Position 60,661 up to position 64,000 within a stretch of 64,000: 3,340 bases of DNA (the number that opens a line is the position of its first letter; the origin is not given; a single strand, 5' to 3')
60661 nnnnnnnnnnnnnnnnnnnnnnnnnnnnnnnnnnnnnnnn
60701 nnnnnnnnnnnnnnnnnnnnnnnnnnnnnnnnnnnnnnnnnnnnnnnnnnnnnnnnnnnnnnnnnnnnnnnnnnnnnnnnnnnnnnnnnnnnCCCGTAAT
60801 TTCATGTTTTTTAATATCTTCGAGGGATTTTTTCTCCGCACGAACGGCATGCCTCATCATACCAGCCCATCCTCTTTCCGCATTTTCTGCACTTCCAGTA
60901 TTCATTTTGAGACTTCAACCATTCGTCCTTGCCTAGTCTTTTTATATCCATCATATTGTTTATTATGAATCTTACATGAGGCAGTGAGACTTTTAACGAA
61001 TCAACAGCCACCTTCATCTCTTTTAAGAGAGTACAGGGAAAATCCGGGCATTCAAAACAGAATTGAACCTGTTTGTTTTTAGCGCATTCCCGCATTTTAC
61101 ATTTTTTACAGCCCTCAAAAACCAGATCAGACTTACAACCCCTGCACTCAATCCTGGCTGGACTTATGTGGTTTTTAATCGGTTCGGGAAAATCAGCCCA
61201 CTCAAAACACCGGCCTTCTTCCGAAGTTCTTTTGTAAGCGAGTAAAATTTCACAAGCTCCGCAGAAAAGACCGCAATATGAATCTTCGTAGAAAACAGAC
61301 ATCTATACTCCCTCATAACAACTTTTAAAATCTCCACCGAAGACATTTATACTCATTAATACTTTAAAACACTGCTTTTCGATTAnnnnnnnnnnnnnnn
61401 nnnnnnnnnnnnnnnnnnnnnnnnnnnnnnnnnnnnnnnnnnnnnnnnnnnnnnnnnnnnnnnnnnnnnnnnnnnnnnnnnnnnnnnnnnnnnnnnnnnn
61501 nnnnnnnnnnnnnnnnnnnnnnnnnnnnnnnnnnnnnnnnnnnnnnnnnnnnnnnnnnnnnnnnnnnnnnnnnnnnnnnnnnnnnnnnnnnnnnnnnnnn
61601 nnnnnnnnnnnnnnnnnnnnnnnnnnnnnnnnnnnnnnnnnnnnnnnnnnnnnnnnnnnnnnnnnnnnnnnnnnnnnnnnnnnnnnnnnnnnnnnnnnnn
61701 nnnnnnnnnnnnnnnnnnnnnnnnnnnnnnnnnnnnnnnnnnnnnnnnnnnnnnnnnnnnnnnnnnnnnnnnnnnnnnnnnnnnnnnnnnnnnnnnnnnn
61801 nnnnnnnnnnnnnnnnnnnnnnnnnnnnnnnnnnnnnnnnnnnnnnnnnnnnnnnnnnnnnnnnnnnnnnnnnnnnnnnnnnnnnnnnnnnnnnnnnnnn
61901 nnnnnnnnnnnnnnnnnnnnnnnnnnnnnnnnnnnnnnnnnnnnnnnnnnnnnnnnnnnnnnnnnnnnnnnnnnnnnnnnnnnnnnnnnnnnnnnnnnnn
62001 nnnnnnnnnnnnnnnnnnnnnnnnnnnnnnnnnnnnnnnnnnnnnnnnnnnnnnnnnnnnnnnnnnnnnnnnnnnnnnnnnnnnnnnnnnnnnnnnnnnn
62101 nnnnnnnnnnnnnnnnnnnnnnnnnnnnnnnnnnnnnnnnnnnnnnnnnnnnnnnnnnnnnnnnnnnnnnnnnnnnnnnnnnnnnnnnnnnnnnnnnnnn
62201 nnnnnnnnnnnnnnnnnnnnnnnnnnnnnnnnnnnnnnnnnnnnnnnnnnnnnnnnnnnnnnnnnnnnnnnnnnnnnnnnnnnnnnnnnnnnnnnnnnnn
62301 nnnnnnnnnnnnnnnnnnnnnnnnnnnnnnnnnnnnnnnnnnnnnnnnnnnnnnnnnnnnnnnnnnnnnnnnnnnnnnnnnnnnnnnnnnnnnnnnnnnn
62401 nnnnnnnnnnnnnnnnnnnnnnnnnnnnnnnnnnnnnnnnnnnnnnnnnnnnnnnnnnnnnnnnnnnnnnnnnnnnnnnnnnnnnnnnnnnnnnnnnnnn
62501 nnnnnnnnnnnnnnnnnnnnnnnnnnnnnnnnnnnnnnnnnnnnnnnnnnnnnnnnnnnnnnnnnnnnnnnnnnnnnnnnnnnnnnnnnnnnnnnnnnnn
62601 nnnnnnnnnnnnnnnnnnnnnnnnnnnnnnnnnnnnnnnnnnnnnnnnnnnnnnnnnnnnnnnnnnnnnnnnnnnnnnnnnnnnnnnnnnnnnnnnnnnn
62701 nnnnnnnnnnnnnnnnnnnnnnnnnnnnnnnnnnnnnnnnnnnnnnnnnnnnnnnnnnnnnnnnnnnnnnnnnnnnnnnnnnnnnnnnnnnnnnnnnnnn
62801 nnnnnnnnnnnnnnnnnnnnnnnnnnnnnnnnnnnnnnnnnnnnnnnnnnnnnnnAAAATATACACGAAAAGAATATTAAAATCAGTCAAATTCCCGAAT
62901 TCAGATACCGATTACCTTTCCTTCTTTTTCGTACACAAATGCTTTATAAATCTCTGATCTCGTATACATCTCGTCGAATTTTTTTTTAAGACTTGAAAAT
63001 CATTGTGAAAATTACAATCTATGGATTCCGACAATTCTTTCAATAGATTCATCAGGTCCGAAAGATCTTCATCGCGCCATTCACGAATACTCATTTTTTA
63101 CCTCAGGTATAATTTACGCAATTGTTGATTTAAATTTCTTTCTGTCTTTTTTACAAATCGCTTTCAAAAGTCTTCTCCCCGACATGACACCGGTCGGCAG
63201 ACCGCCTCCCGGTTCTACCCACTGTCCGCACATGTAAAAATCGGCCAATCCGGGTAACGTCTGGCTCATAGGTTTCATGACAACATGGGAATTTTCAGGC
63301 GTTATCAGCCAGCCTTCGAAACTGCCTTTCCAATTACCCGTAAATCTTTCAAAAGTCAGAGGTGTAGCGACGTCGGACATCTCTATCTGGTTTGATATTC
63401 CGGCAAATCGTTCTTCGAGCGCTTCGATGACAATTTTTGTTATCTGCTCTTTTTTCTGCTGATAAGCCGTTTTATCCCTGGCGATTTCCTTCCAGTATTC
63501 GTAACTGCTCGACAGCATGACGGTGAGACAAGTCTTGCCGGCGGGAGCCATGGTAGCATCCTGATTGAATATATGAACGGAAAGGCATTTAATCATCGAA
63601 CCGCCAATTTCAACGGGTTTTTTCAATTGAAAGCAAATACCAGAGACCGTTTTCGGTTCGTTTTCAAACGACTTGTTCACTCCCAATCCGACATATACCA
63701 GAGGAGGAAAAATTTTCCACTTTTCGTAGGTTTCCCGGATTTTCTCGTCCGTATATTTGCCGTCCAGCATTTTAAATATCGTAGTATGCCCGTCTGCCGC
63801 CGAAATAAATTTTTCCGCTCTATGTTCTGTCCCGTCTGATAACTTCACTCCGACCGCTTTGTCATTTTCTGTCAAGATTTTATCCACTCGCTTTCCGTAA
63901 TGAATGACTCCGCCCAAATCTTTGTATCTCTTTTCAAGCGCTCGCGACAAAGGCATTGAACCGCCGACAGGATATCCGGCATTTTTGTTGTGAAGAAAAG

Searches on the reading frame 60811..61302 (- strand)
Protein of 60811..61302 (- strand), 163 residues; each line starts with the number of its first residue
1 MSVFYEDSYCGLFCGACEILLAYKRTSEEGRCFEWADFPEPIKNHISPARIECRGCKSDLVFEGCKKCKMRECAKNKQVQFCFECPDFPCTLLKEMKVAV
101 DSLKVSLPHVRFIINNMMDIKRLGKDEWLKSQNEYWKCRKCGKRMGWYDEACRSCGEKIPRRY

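Call 15: search_protein_families(library=ncbifam, proteins=[window:60811-61302:-], max_evalue=0.00001)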
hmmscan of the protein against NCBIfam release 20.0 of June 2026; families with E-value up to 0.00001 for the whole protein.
window:60811-61302:- (163 aa): 0 families

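Call 46: search_protein_families(library=pfam, max_evalue=0.0001, proteins=[window:60811-61302:-])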
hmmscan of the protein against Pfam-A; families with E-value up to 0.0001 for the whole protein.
window:60811-61302:- (163 aa): 1 family
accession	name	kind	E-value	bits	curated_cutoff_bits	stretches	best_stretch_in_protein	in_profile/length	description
PF12675.12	DUF3795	-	4.9e-15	56.2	22.6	1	8-94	3-82/83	Protein of unknown function (DUF3795)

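Call 58: find_encoding_contigs(protein=window:60811-61302:-, flank=10000, max_places=3)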
Protein window:60811-61302:- (163 aa): no gene with exactly this product is on record in the collection.

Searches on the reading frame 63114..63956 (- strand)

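Call 15: search_protein_families(library=ncbifam, proteins=[window:63114-63956:-], max_evalue=0.00001)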
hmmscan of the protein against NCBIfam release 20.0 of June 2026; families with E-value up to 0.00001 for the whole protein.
window:63114-63956:- (280 aa): 7 families
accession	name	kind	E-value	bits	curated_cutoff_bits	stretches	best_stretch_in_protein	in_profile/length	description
TIGR02730.1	carot_isom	equivalog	2.5e-27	95.9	586.9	1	6-260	234-481/493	carotenoid isomerase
TIGR02734.1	crtI_fam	subfamily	4.6e-17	61.9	238.1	1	3-273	220-494/504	phytoene desaturase family protein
TIGR02733.1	desat_CrtD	equivalog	1.3e-15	57.1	549.7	1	3-268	234-489/492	C-3',4' desaturase CrtD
NF045637.1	carotdesatCrtDProt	equivalog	2e-12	46.4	580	1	3-269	224-484/485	1-hydroxycarotenoid 3,4-desaturase CrtD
NF045689.1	BCarotKetCrtO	equivalog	1.7e-11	43.4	1000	1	3-72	245-315/563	beta-carotene ketolase CrtO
NF058655.1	CrtID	equivalog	8.6e-10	38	640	0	132-261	355-475/478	bifunctional phytoene desaturase/3,4-desaturase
NF042421.1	hydcarot_desat_CrtD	equivalog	2.2e-07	29.7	500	1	13-261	236-477/487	1-hydroxycarotenoid 3,4-desaturase CrtD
